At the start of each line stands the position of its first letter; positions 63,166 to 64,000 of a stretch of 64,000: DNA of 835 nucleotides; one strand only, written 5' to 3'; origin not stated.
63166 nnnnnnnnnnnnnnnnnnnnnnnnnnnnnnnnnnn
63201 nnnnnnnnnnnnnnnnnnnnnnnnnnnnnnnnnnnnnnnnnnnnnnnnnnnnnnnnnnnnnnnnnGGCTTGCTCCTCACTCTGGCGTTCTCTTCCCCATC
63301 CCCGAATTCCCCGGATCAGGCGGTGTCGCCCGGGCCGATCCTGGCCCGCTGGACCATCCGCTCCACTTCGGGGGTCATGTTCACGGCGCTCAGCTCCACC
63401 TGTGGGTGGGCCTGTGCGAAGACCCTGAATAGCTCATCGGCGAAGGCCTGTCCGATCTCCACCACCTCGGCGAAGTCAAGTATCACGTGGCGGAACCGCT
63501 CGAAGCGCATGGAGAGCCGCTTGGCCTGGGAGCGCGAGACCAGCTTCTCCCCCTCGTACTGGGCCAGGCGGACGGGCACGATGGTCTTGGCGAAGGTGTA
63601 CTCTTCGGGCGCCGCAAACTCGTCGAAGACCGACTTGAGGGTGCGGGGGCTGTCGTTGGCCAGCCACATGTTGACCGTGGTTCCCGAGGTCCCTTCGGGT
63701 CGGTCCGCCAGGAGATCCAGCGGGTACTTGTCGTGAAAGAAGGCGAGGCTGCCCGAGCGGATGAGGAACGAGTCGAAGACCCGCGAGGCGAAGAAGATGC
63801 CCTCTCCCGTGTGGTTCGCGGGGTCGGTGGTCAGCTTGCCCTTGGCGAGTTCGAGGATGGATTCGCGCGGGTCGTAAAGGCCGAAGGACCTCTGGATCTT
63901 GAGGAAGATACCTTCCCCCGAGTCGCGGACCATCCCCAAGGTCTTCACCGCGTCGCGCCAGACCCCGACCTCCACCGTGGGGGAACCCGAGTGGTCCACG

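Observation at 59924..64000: Candidate novel defence module: Swt1-HEPN fused to a DUF499/BrxC-like giant NTPase, preceded by a GHKL-ATPase/STAS-like partner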

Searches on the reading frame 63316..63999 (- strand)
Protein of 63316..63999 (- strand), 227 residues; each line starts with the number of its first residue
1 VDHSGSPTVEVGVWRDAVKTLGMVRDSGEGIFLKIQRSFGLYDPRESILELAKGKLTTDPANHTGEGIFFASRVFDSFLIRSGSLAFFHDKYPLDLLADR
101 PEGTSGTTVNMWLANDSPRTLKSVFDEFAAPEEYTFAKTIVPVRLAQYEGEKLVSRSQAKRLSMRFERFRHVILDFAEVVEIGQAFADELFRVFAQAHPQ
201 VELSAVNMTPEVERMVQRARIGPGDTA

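Call 9: search_protein_families(library=pfam, proteins=[window:63316-63999:-], max_evalue=0.01)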
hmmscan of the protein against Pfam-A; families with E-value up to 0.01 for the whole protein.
window:63316-63999:- (227 aa): 1 family
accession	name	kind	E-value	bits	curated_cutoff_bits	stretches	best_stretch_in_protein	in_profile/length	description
PF14213.11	DUF4325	-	4.5e-12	45.9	23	1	158-212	1-63/64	STAS-like domain of unknown function (DUF4325)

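Call 10: search_protein_families(library=padloc, proteins=[window:63316-63999:-], max_evalue=0.01)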
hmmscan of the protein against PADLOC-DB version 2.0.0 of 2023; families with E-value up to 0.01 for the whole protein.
window:63316-63999:- (227 aa): 0 families

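Call 11: search_protein_families(library=ncbifam, proteins=[window:63316-63999:-], max_evalue=0.01)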
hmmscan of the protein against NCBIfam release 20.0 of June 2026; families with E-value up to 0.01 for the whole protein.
window:63316-63999:- (227 aa): 0 families

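Call 28: find_homologous_proteins(query=window:63316-63999:-, max_evalue=0.00001)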
Query window:63316-63999:- (227 aa): 7976 proteins with E <= 0.00001 among 8000 candidates; the best 120 are listed.
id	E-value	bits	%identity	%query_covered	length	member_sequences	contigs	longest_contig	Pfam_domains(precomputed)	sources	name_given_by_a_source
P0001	6.6e-146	501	100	100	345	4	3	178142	PF14213.12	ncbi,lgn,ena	-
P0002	1.6e-131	454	90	100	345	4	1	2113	PF14213.12,PF08279.19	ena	-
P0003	2.1e-125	434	85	100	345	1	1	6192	PF14213.12,PF13412.13,PF12802.14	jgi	jgi:DNA-binding transcriptional ArsR family regulator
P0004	1.3e-124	432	87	98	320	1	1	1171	PF14213.12,PF13412.13,PF08279.19,PF01022.27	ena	-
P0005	8.2e-117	406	81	99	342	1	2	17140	PF14213.12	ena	-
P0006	7.0e-106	371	75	100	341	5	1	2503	PF14213.12,PF13412.13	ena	-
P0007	5.0e-105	368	76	97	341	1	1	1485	PF14213.12,PF13581.13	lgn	-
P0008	1.9e-102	359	74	100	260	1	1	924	PF14213.12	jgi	jgi:hypothetical protein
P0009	3.9e-99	349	75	92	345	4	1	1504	PF14213.12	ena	-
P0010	8.5e-99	347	74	98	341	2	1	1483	PF14213.12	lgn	-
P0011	1.3e-98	347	75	98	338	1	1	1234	PF14213.12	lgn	-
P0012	1.3e-98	347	75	98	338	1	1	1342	PF14213.12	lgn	-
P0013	1.8e-98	346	75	95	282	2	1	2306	PF14213.12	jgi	jgi:anti-sigma regulatory factor (Ser/Thr protein kinase)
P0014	6.9e-98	344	73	99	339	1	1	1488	PF14213.12,PF13412.13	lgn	-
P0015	3.1e-97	342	72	100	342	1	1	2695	PF14213.12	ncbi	-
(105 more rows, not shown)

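Call 29: find_encoding_contigs(protein=P0001, flank=10000, max_places=4)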
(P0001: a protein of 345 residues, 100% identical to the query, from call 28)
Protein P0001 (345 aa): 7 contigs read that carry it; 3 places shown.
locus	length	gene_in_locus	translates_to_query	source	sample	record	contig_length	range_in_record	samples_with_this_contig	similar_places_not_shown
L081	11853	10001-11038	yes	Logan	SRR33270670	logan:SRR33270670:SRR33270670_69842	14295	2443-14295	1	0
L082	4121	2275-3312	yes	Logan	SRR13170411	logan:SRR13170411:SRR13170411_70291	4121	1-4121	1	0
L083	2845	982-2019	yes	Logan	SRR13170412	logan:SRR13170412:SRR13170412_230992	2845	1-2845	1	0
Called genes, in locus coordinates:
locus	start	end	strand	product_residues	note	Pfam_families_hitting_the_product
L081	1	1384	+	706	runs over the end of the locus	PF25794:SACS (faint)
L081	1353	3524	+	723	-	-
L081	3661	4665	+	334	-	-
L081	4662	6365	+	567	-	PF03235:GmrSD_N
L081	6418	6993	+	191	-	-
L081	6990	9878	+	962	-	PF06634:DUF1156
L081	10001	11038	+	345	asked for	PF14213:DUF4325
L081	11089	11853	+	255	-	?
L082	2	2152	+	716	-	?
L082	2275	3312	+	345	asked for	PF14213:DUF4325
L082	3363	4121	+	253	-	?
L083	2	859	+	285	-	?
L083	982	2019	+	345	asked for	PF14213:DUF4325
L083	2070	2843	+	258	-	?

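Call 33: search_protein_families(library=padloc, proteins=[L081:17-1384:+, L081:1353-3524:+, L081:3661-4665:+, L081:4662-6365:+, L081:6418-6993:+, L081:6990-9878:+, L081:10001-11038:+], max_evalue=0.001)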
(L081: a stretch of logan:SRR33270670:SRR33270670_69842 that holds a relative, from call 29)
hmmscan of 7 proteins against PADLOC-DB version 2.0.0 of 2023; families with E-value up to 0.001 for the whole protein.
L081:17-1384:+ (455 aa): 4 families
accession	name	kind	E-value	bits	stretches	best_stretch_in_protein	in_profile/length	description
PDLC03968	TmtA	-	2.9e-12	43.1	1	11-99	309-388/1486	-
PDLC03966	TmtA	-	1.3e-07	27.8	1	13-95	321-397/1655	-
PDLC03972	TmtA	-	6.5e-06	22.5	1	12-72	287-345/1302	-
PDLC03964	TmtA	-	0.00032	16.8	1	14-92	300-372/1538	-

L081:1353-3524:+ (723 aa): 1 family
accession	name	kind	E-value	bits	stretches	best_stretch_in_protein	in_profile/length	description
PDLC03968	TmtA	-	9.3e-20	67.9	1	56-265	799-1016/1486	-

L081:3661-4665:+ (334 aa): 1 family
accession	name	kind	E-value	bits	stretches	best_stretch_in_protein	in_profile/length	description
PDLC02944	RT_III-A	-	1.2e-15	55.7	1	96-294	369-570/597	-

L081:4662-6365:+ (567 aa): 15 families
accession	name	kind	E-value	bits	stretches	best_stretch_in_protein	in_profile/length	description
PDLC04709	PDC-M55C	-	4.1e-29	99.7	1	11-393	16-392/554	-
PDLC04151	HEC-05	-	1.8e-18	64.6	1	8-103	24-133/600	-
PDLC03877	NsnA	-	2.7e-12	44.7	1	3-234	44-195/385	-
PDLC04150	HEC-05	-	6.3e-12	43.1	1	9-104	7-116/583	-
PDLC04154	HEC-06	-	8.4e-07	26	0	7-96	9-85/569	-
PDLC04155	HEC-06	-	2.6e-06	24.2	0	190-236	190-234/562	-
PDLC02792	SspE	-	5.7e-06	22.9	0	3-97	5-104/771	SspE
PDLC04153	HEC-05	-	9.5e-06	22.1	1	8-96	5-108/621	-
PDLC04027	PD-T4-2_A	-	1e-05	22.8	0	24-154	53-157/363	-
PDLC02695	Orf5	-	8.4e-05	19.1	0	21-106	17-101/601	Orf5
PDLC04157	HEC-06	-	0.00013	18.7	0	182-235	179-229/558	-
PDLC04152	HEC-05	-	0.00031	17.4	0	84-102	109-127/566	-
PDLC02687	Orf5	-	0.00032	17.6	0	193-236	190-231/543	Orf5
PDLC02698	Orf5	-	0.00042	17.2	0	183-244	190-253/573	Orf5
PDLC02691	Orf5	-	0.00054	16.6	0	8-96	6-83/579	Orf5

L081:6418-6993:+ (191 aa): 0 families

L081:6990-9878:+ (962 aa): 8 families
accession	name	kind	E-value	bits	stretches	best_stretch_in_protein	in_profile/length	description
PDLC00660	HmaB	-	0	1497.2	2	416-951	431-962/967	DNA-adenine methylase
PDLC00661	HmaB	-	0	1387.6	3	416-951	432-968/973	DNA-adenine methylase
PDLC03233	MTase_II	-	9.7e-28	95.1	2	458-777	395-710/731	Type II methyltransferase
PDLC03352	MTase_II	-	2.6e-25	86.5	2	418-589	427-599/1023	Type II methyltransferase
PDLC02189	DUF1156_MTase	-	4e-25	86.2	2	5-211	12-207/944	-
PDLC03314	MTase_II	-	2.7e-13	46.9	2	466-719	463-686/944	Type II methyltransferase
PDLC03322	MTase_II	-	2.3e-05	21.5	1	171-207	68-104/446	Type II methyltransferase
PDLC03345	MTase_II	-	0.0005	16.5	1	170-211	51-92/581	Type II methyltransferase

L081:10001-11038:+ (345 aa): 5 families
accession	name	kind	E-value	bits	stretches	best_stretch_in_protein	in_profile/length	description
PDLC01438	Csa3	-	5.4e-06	24.7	1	10-69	148-203/305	"CAS-I,CAS-II,CAS-III,CAS-IV,CAS-V,CAS-VI; associated_signaling"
PDLC01720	Csa3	-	6.1e-06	24.8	1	15-71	30-92/118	Csa3_1_CAS-I-II-III-IV-V-VI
PDLC01857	CARF3--CARF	-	0.00011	19.9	1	13-75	132-193/201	-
PDLC01875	CARF3--CARF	-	0.00021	19.1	1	9-72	145-208/219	-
PDLC01866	CARF3--CARF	-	0.00032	18.7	1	13-64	142-193/207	-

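Call 34: search_protein_families(library=pfam, proteins=[L081:17-1384:+, L081:1353-3524:+, L081:3661-4665:+, L081:4662-6365:+, L081:6418-6993:+, L081:6990-9878:+, L081:10001-11038:+], max_evalue=0.01)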
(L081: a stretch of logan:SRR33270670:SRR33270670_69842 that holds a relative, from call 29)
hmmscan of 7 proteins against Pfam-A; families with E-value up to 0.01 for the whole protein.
L081:17-1384:+ (455 aa): 0 families

L081:1353-3524:+ (723 aa): 0 families

L081:3661-4665:+ (334 aa): 1 family
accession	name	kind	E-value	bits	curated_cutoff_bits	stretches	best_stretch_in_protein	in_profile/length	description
PF06114.19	Peptidase_M78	-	0.0093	16.2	22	0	213-245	29-61/123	IrrE N-terminal-like domain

L081:4662-6365:+ (567 aa): 1 family
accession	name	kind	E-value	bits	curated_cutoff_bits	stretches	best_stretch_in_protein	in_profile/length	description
PF03235.19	GmrSD_N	-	2.5e-30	106.5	33.2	1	12-239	1-198/199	GmrSD restriction endonuclease, N-terminal domain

L081:6418-6993:+ (191 aa): 0 families

L081:6990-9878:+ (962 aa): 2 families
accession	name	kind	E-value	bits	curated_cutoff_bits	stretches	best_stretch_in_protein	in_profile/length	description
PF06634.17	DUF1156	-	3.3e-26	91.6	24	1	11-77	1-68/73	Protein of unknown function (DUF1156)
PF02086.21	MethyltransfD12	-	7.7e-05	23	22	1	160-211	13-64/253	D12 class N6 adenine-specific DNA methyltransferase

L081:10001-11038:+ (345 aa): 8 families
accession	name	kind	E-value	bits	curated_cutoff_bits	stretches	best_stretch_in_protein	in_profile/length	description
PF14213.11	DUF4325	-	8.2e-12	45.1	23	1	276-330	1-63/64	STAS-like domain of unknown function (DUF4325)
PF13581.12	HATPase_c_2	-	8.2e-05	23.1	27.4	1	97-198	22-114/127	Histidine kinase-like ATPase domain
PF01022.26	HTH_5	-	9.1e-05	22.7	22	1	12-55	4-46/47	Bacterial regulatory protein, arsR family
PF13412.12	HTH_24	-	0.00013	21.9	21.9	1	11-55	4-48/48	Winged helix-turn-helix DNA-binding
PF01978.25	TrmB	-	0.0011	19.1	25.6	1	18-70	17-67/68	Sugar-specific transcriptional regulator TrmB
PF12802.13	MarR_2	-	0.0015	19.1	27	1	27-59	23-55/61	MarR family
PF02518.31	HATPase_c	-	0.0029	18.4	26.4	1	111-158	10-59/111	Histidine kinase-, DNA gyrase B-, and HSP90-like ATPase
PF12840.13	HTH_20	-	0.008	16.6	27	0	17-55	11-49/51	Helix-turn-helix domain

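Call 35: find_encoding_contigs(protein=P0001, flank=10000, max_places=10)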
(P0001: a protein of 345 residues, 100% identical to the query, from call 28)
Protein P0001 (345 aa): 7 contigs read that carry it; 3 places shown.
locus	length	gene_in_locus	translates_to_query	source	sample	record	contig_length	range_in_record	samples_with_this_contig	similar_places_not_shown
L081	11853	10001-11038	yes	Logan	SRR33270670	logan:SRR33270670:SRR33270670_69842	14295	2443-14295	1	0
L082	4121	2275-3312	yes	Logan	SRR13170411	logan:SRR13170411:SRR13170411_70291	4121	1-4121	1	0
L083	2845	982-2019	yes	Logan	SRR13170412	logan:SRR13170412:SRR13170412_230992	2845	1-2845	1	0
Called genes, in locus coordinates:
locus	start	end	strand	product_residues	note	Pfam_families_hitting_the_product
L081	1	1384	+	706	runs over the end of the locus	PF25794:SACS (faint)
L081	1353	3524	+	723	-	-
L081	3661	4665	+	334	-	-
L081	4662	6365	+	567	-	PF03235:GmrSD_N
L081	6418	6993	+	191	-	-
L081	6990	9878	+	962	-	PF06634:DUF1156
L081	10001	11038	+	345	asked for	PF14213:DUF4325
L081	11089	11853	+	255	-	?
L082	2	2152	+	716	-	?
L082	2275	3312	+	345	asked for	PF14213:DUF4325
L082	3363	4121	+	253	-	?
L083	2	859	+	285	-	?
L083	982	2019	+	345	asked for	PF14213:DUF4325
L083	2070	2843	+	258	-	?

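Call 36: find_homologous_proteins(query=L081:17-1384:+, max_evalue=1e-20)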
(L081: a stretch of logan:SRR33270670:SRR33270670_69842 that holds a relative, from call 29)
Query L081:17-1384:+ (455 aa): 89 proteins with E <= 1e-20 among 8000 candidates.
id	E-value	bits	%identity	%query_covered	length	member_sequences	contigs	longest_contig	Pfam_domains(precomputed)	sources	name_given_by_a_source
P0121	0.0e+0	1036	100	100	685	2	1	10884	PF25794.2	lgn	-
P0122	5.5e-70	254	33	99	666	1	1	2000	-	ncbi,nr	ncbi:MAG TPA: hypothetical protein VFI27_03915, partial [candidate division Zixibacteria bacterium]|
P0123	3.8e-57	212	32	91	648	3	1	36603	-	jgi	jgi:hypothetical protein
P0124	2.1e-53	200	33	83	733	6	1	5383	PF13589.13,PF25794.2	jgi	-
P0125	3.6e-53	199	34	91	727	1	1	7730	PF25794.2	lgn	-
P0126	2.8e-52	196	33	91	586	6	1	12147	-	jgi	jgi:hypothetical protein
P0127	1.9e-51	193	33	88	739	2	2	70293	PF25794.2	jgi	jgi:hypothetical protein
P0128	1.8e-50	190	31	91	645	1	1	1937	PF25794.2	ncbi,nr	ncbi:MAG: ATP-binding protein, partial [Planctomycetaceae bacterium]|nr:ATP-binding protein [Plancto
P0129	1.9e-50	190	32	91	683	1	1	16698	-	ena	-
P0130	6.1e-50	188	31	88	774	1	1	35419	PF25794.2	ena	-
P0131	6.3e-50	188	32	91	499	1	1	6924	-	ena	-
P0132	7.0e-50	188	31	94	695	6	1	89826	PF02518.32,PF25794.2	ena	-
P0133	1.7e-49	187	31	88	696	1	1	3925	PF25794.2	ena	-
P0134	4.5e-49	186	33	91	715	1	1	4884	PF25794.2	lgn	-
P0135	6.9e-49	185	31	91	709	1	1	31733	-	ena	-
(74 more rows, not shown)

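Call 37: find_encoding_contigs(protein=P0121, flank=10000, max_places=6)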
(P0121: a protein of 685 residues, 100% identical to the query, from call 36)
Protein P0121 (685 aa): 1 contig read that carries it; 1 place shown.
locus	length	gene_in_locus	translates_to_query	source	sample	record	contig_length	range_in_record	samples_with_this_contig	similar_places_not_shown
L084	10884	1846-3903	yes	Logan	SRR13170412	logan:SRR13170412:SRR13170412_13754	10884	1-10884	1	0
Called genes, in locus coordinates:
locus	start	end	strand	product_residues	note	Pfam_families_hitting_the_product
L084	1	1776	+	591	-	?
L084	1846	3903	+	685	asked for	PF25794:SACS (faint)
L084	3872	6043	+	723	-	-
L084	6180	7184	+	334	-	-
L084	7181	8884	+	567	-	PF03235:GmrSD_N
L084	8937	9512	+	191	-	-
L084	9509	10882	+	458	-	?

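Call 38: search_protein_families(library=padloc, proteins=[L084:1-1776:+, L084:1846-3903:+], max_evalue=0.001)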
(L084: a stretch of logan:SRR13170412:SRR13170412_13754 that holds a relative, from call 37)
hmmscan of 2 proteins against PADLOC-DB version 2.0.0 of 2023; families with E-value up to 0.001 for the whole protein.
L084:1-1776:+ (591 aa): 34 families (the best 25 are shown)
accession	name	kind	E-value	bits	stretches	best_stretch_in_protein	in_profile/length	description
PDLC00659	HmaA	-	1.1e-219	730.3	1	1-587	575-1169/1176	SNF2 helicase / DEAD-box helicase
PDLC02504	BrxHI|BrxHII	-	2.8e-35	119.6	1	1-437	545-961/971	BrxHII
PDLC02620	DrmD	-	2.5e-24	83.3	1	1-154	542-699/1060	DrmD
PDLC02500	BrxHI|BrxHII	-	1.7e-22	77.8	1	1-113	538-652/933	BrxHI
PDLC02621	DrmD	-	6.7e-18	62.3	1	1-269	587-853/1040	DrmD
PDLC02623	DrmD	-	1.1e-17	61.2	1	2-87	589-674/1040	DrmD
PDLC02193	PLD_Helicase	-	1.3e-16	58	1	1-71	762-833/905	-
PDLC02619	DrmD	-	6.3e-14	49.1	1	2-66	499-564/872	DrmD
PDLC02572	DrmA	-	3.1e-12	43.3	1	1-85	585-676/1043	DrmA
PDLC02625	DrmD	-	6.1e-11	39.6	1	1-54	333-386/792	DrmD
PDLC02843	DpdE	-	1.2e-10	38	1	2-42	629-675/1091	DpdE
PDLC02840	DpdE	-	1.3e-10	38.2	1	2-60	619-680/1091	DpdE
PDLC01075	C3a139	-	1.4e-09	34.8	1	4-49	696-741/948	HKD+Snf2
PDLC02634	DrmD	-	3.5e-09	33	1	1-73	547-620/900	DrmD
PDLC02633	DrmD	-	4.6e-09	32.8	1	1-40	592-632/839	DrmD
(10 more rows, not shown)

L084:1846-3903:+ (685 aa): 8 families
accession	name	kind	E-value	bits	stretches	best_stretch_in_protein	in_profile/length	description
PDLC03968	TmtA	-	5.2e-35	118.5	1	20-329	74-388/1486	-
PDLC03972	TmtA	-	6.9e-26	88.6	2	23-165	43-202/1302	-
PDLC03966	TmtA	-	2.3e-24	83.3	2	23-169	45-227/1655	-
PDLC03964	TmtA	-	1.5e-20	70.9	2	27-113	52-144/1538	-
PDLC03965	TmtA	-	5e-19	65.8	1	12-115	22-128/1370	-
PDLC03971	TmtA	-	1.3e-15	54.1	2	24-101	57-144/1782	-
PDLC03970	TmtA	-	1.6e-14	50.8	1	24-94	65-135/1552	-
PDLC03967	TmtA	-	0.00027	17.4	1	27-99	44-121/1063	-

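Call 41: find_related_loci(query=P0001, collection=metagenome_contigs, flank=8000)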
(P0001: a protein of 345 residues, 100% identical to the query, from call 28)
Query P0001 (345 aa) in metagenome_contigs; peptide patterns used: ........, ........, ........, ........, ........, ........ (x = any residue, [..] = any of these).
319 stretches matched a pattern; 164 encode a relative of the query (tblastn E <= 1e-3); the best 80 are kept; 80 distinct loci.
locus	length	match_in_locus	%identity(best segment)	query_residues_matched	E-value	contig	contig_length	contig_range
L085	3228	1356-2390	97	1-345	0e+0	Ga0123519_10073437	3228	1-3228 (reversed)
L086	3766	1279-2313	72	1-345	2e-174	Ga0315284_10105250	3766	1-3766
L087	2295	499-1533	72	1-345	6e-180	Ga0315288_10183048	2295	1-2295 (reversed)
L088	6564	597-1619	73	5-345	2e-165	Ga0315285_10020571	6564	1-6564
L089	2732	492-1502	72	4-340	2e-167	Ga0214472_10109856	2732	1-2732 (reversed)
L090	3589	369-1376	71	5-340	2e-164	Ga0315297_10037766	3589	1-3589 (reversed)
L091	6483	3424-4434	71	5-341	7e-157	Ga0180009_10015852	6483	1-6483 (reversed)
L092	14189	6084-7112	69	1-343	4e-152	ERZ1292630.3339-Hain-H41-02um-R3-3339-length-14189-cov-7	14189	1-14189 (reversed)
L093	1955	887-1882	71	5-336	8e-164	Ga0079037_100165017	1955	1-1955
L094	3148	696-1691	71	5-336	1e-158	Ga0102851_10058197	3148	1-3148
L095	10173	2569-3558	69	5-334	1e-149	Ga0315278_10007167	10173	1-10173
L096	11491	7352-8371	67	1-340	4e-148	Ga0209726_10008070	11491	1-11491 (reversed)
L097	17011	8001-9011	66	7-343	1e-146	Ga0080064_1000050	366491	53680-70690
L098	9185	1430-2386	69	22-340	6e-145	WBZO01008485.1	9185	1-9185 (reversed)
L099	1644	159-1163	66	4-338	4e-156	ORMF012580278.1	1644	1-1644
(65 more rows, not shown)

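Call 47: search_protein_families(library=pfam, alignment_id=A1, max_evalue=0.001)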
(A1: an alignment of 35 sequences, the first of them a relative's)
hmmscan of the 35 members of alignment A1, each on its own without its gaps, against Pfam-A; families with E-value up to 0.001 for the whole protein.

A. member 1, L086:2591-2995:+ (134 aa): 0 families

B. families by the number of members that match (of 35 scanned): 49 families (the first 25 are shown)
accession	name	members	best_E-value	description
PF18766.7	SWI2_SNF2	3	1.6e-73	SWI2/SNF2 ATPase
PF22679.2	T1R_D3-like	3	7.7e-39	Type I restriction enzyme subunit R domain 3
PF04313.20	HSDR_N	3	1.9e-38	Type I restriction enzyme R protein N terminus (HSDR_N)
PF04851.21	ResIII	3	5.9e-18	Type III restriction enzyme, res subunit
PF13409.12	GST_N_2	2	2.1e-13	Glutathione S-transferase, N-terminal domain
PF02798.26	GST_N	2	5.7e-12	Glutathione S-transferase, N-terminal domain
PF13417.12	GST_N_3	2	8.1e-11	Glutathione S-transferase, N-terminal domain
PF00270.35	DEAD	2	3.4e-07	DEAD/DEAH box helicase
PF13410.11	GST_C_2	2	0.00074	Glutathione S-transferase, C-terminal domain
PF11898.13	DUF3418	1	1.6e-211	Domain of unknown function (DUF3418)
PF11855.13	DUF3375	1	6.1e-148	Protein of unknown function (DUF3375)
PF03480.18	DctP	1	2e-103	Bacterial extracellular solute-binding protein, family 7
PF03841.19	SelA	1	4.4e-102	L-seryl-tRNA selenium transferase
PF02384.22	N6_Mtase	1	8.3e-59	N-6 DNA Methylase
PF00580.27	UvrD-helicase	1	7.4e-49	UvrD/REP helicase N-terminal domain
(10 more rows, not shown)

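Call 48: search_protein_families(library=pfam, alignment_id=A2, max_evalue=0.001)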
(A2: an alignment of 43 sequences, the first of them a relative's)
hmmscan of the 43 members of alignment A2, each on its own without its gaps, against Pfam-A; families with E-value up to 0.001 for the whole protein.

A. member 1, L086:772-1215:+ (147 aa): 0 families

B. families by the number of members that match (of 43 scanned): 48 families (the first 25 are shown)
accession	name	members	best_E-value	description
PF01420.25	Methylase_S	4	9.5e-31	Type I restriction modification DNA specificity domain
PF00005.33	ABC_tran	3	1e-52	ABC transporter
PF13304.12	AAA_21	3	1.7e-19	AAA domain, putative AbiEii toxin, Type IV TA system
PF16326.10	ABC_tran_CTD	3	2.8e-16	ABC transporter C-terminal domain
PF02463.25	SMC_N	3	3.6e-11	RecF/RecN/SMC N terminal domain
PF12848.13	ABC_tran_Xtn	3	1e-10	ABC transporter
PF13191.12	AAA_16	3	8.3e-09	AAA ATPase domain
PF13401.12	AAA_22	3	3.3e-06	AAA domain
PF13555.12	AAA_29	3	4.2e-06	P-loop containing region of AAA domain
PF13175.12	AAA_15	3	1.2e-05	AAA ATPase domain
PF13476.12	AAA_23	3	4.6e-05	AAA domain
PF13604.12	AAA_30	3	0.00012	AAA domain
PF05729.18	NACHT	3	0.00018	NACHT domain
PF00006.31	ATP-synt_ab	3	0.00028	ATP synthase alpha/beta family, nucleotide-binding domain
PF01926.29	MMR_HSR1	3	0.0005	50S ribosome-binding GTPase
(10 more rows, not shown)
